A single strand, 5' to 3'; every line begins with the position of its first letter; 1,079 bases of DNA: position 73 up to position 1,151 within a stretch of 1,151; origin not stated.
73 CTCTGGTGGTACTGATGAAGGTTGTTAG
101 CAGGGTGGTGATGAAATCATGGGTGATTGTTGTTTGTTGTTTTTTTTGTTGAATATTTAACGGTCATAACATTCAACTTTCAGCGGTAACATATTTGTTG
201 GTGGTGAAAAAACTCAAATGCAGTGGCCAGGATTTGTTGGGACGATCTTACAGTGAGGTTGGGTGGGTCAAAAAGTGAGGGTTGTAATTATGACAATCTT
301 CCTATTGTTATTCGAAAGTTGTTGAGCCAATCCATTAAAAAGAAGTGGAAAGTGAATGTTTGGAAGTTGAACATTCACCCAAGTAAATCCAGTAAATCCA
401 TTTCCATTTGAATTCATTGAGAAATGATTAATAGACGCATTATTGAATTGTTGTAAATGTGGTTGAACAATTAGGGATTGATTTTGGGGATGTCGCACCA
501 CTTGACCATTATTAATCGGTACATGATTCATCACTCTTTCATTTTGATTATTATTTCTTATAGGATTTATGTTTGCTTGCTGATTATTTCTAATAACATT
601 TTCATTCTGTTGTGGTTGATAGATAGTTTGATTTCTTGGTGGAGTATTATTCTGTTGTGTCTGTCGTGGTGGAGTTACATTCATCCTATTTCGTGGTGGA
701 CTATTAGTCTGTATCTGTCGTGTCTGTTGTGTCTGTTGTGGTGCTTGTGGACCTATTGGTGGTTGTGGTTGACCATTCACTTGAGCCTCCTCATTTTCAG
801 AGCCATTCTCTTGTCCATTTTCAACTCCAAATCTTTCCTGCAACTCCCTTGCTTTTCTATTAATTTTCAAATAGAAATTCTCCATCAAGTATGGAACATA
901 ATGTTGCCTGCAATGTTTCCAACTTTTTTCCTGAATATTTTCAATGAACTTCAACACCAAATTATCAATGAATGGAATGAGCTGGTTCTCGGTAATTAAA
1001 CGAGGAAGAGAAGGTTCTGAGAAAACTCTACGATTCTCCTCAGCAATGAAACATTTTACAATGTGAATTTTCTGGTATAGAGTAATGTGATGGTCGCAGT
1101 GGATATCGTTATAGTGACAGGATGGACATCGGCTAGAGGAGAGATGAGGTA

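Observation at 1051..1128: Truncated Cys/His metal-binding cluster (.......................) at the window edge.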

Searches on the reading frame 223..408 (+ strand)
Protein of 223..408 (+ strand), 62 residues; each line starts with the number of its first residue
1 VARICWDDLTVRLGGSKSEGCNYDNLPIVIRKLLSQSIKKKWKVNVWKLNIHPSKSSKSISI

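Call 54: search_protein_families(library=pfam, proteins=[window:223-408:+], max_evalue=1)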
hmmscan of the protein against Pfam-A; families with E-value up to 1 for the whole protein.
window:223-408:+ (62 aa): 0 families

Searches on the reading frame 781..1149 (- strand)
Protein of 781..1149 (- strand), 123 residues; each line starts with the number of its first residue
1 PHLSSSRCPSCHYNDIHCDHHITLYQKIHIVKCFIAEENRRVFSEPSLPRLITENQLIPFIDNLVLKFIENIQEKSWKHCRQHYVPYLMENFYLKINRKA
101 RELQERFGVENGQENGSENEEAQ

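Call 8: find_homologous_proteins(query=window:781-1149:-, max_evalue=0.01)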
Query seq(123 aa) (123 aa): 1 proteins with E <= 0.01 among 4 candidates.
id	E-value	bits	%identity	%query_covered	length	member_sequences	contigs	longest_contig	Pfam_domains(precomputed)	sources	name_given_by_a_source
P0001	3.0e-10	58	100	28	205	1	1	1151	-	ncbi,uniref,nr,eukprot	ncbi:predicted protein [Naegleria gruberi]|uniref:Predicted protein n=1 Tax=Naegleria gruberi TaxID=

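Call 16: search_protein_representatives(protein=window:832-1149:-)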
Query: 106 residues. Proteins with E-value up to 0.001 (for the whole library): 1; up to 1e-10: 0; up to 1e-30: 0. The best 1 are listed.
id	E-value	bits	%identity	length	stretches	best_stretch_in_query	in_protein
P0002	2.6e-05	40.5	35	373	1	4-101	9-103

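Call 19: list_cluster_members(proteins=[P0002, P0001])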
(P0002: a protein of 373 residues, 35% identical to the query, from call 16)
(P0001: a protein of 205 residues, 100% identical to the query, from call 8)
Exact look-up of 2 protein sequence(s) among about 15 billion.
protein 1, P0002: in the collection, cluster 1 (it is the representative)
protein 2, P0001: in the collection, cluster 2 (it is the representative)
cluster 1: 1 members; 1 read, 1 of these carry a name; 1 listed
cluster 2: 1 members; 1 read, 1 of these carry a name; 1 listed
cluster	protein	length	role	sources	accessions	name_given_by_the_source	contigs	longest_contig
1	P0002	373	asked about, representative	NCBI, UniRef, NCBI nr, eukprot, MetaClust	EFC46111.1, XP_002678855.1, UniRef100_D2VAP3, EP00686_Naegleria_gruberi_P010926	hypothetical protein NAEGRDRAFT_65926 [Naegleria gruberi] | Uncharacterized protein n=1 Tax=Naegleria gruberi TaxID=5762 RepID=D2VAP3_NAEGR | uncharacterized protein NAEGRDRAFT_65926 [Naegleria gruberi]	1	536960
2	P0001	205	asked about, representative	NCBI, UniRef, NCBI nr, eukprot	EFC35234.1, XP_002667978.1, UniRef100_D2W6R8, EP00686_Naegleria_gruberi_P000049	predicted protein [Naegleria gruberi] | Predicted protein n=1 Tax=Naegleria gruberi TaxID=5762 RepID=D2W6R8_NAEGR | uncharacterized protein NAEGRDRAFT_55023 [Naegleria gruberi]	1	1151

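Call 20: find_encoding_contigs(protein=P0002, flank=6000, max_places=4)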
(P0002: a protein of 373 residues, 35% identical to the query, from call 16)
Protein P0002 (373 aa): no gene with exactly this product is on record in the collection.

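Call 21: search_protein_families(library=pfam, proteins=[P0002], max_evalue=10)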
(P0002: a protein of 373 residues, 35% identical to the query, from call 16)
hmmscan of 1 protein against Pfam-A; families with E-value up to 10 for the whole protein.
P0002 (373 aa): 2 families
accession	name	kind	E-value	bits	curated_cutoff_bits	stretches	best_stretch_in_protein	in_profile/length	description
PF24990.1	PAS_13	-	0.03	15.1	27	1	138-212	63-137/143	ERT1/acuK family PAS domain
PF22139.1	XPD_arch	-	0.18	12.4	27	1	274-307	5-38/110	DNA repair helicase XPD, arch domain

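Call 23: find_homologous_proteins(query=A1, max_evalue=10)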
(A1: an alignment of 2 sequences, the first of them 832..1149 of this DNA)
Query A1 (2 sequences): 9 candidates shared short words with the query, none scored E <= 10.

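Call 26: search_solved_structures(query=A1, max_evalue=10, show_alignments=3)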
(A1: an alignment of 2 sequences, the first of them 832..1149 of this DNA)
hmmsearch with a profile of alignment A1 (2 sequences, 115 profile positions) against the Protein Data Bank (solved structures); distinct sequences matched with E-value up to 10: 3.
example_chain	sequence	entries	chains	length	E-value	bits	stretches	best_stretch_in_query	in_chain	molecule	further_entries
5aaq_A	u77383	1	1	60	0.031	17.6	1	8-64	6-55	CALCIUM-BINDING AND COILED-COIL DOMAIN-CONTAINING PROTEIN 2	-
3i4r_B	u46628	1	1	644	0.87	12.9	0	51-99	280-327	Nuclear pore complex protein Nup133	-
1olt_A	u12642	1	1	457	1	12.7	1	27-76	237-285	OXYGEN-INDEPENDENT COPROPORPHYRINOGEN III OXIDASE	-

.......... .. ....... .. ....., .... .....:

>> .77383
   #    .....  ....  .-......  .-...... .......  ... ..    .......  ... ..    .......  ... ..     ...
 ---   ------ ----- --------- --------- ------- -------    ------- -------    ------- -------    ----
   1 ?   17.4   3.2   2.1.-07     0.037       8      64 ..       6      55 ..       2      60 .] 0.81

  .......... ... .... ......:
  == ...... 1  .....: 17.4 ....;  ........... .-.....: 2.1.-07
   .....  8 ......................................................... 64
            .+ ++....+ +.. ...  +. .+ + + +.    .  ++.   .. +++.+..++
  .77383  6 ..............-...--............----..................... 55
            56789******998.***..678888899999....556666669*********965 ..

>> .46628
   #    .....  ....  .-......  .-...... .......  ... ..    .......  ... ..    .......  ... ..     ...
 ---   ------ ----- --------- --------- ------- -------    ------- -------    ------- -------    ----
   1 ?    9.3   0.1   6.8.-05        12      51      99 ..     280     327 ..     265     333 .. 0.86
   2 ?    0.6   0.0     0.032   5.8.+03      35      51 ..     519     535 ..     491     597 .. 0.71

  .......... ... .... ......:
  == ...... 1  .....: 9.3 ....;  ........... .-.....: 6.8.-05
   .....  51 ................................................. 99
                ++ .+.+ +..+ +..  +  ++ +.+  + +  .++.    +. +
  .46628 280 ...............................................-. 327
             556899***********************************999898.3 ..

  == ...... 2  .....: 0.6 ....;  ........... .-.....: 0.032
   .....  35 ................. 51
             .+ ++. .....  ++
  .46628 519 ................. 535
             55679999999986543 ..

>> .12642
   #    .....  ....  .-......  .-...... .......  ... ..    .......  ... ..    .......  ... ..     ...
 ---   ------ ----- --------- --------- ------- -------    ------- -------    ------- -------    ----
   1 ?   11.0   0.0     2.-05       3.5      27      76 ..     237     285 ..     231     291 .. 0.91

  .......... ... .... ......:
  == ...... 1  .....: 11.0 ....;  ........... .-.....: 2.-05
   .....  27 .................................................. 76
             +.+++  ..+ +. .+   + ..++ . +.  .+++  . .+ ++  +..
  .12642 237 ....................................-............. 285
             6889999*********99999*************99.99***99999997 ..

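Call 27: predict_structure(alignment_id=A1)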
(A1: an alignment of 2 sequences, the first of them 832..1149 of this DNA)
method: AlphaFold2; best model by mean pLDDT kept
length: 106 residues; sequences in the alignment: 2
mean_pLDDT: 52.3   pTM: 0.42
mean pLDDT of the five models: 52.3, 51.7, 50.9, 46.1, 41.7
residues with pLDDT >= 90: 0; 70-90: 0; 50-70: 61; < 50: 45
segments of 3 or more residues with pLDDT < 50: 1-10, 12-28, 37-52
pLDDT, mean of each block of 10 residues (from residue 1): 39 47 45 50 44 55 62 53 58 62 63
secondary structure, 60 per line:
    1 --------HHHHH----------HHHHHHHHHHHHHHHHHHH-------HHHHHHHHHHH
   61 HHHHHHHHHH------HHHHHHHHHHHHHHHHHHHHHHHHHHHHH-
elements in order: H9-13 H24-42 H50-70 H77-105

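Call 33: find_homologous_proteins(query=P0002, max_evalue=1)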
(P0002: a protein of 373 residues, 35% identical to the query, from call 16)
Query P0002 (373 aa): 1 proteins with E <= 1 among 1281 candidates.
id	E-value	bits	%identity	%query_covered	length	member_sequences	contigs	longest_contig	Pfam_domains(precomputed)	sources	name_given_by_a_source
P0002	4.6e-252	854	100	100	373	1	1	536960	-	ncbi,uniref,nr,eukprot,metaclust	ncbi:hypothetical protein NAEGRDRAFT_65926 [Naegleria gruberi]|uniref:Uncharacterized protein n=1 Ta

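Call 39: predict_structure(protein=P0002)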
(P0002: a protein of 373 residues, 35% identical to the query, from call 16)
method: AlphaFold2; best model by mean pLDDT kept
length: 373 residues; sequences in the alignment: 1
mean_pLDDT: 37.9   pTM: 0.22
mean pLDDT of the five models: 37.9, 33.7, 32.0, 31.0, 30.9
residues with pLDDT >= 90: 0; 70-90: 0; 50-70: 68; < 50: 305
segments of 3 or more residues with pLDDT < 50: 1-65, 81-83, 99-302, 340-347, 360-373
pLDDT, mean of each block of 10 residues (from residue 1): 37 44 39 38 35 40 50 51 50 52 43 39 36 35 30 32 34 32 24 22 25 28 29 30 27 25 27 28 29 37 51 55 55 51 47 57 39 30
secondary structure, 60 per line:
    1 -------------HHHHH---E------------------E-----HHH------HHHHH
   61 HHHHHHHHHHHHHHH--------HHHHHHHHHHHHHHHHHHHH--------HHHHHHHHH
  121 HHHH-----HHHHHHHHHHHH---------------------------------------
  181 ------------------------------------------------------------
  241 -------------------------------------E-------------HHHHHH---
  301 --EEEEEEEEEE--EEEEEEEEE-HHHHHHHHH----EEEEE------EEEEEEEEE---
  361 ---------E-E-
elements in order: H14-18 H56-75 H84-103 H112-124 H130-141 H292-297 E303-312 E315-323 H325-333 E338-342 E349-357

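Call 40: find_related_loci(query=A1, collection=viral_contigs, flank=3000)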
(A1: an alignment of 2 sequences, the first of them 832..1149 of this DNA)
Query A1 (106 aa) in viral_contigs; peptide patterns used: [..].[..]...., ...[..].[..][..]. (x = any residue, [..] = any of these).
43 stretches matched a pattern, but none encodes a relative of the query by tblastn (E <= 1e-3).

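Call 41: find_related_loci(query=A1, collection=metagenome_contigs, flank=5000)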
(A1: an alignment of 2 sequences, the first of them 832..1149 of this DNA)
Query A1 (106 aa) in metagenome_contigs; peptide patterns used: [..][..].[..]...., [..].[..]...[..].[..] (x = any residue, [..] = any of these).
224 stretches matched a pattern, but none encodes a relative of the query by tblastn (E <= 1e-3).

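Call 46: find_encoding_contigs(protein=P0001, flank=10000, max_places=10)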
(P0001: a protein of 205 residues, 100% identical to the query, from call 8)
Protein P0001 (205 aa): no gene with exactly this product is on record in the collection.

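Call 58: fold_search(model_id=the predicted structure, library=pdb)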
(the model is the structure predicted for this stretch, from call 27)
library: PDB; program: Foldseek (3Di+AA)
matches with E <= 10: 3; with E <= 0.001: 0
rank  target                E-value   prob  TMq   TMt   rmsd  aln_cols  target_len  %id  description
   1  7bxo_G                5.8e+00  0.07  0.28  0.24   9.6        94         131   12  Crystal structure of the toxin-antitoxin with AMP-PNP (released 2020-09-30)
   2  6ecs_C                7.9e+00  0.08  0.34  0.29   8.0        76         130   10  Crystal structure of WHV core protein mutant Y132A dimer (released 2019-05-01)
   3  1h7i                  8.9e+00  0.04  0.27  0.21  10.8        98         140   11  Apolipoprotein E3 22kD fragment LYS146GLN mutant (released 2001-07-31)

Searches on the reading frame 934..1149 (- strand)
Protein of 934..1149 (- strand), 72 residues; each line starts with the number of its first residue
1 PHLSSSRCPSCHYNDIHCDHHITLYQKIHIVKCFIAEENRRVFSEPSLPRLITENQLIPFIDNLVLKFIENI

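Call 45: search_solved_structures(query=window:934-1149:-, max_evalue=10, show_alignments=4)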
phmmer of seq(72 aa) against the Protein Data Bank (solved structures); distinct sequences matched with E-value up to 10: 1.
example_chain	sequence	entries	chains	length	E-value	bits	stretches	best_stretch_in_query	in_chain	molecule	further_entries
5iww_D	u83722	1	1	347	0.00099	22.5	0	31-59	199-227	PLS9-PPR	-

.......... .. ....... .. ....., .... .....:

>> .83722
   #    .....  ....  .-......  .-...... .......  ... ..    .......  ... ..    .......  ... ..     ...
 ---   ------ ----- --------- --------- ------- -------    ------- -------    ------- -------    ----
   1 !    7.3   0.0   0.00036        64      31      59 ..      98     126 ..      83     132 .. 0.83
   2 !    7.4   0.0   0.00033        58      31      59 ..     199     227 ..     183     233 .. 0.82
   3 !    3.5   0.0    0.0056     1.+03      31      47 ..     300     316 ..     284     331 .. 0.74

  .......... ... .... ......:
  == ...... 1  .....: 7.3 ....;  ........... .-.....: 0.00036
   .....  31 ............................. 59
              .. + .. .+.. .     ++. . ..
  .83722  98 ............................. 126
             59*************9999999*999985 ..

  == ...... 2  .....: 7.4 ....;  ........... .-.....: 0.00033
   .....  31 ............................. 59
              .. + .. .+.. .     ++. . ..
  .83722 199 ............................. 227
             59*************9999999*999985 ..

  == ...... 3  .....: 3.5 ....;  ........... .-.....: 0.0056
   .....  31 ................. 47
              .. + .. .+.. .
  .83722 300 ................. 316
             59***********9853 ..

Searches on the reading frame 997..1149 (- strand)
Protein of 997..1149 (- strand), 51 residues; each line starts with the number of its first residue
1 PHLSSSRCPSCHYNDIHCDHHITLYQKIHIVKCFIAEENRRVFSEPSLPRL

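Call 25: search_protein_families(library=pfam, proteins=[window:997-1149:-], max_evalue=10)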
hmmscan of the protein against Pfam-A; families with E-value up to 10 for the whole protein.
seq(51 aa): 0 families

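Call 49: search_solved_structures(query=A2, max_evalue=10, show_alignments=5)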
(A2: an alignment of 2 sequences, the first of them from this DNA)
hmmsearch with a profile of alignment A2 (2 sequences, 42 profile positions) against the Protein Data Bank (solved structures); distinct sequences matched with E-value up to 10: 1.
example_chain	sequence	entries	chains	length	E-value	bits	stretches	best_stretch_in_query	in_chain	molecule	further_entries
5aaq_A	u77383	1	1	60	0.19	14.8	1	4-28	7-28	CALCIUM-BINDING AND COILED-COIL DOMAIN-CONTAINING PROTEIN 2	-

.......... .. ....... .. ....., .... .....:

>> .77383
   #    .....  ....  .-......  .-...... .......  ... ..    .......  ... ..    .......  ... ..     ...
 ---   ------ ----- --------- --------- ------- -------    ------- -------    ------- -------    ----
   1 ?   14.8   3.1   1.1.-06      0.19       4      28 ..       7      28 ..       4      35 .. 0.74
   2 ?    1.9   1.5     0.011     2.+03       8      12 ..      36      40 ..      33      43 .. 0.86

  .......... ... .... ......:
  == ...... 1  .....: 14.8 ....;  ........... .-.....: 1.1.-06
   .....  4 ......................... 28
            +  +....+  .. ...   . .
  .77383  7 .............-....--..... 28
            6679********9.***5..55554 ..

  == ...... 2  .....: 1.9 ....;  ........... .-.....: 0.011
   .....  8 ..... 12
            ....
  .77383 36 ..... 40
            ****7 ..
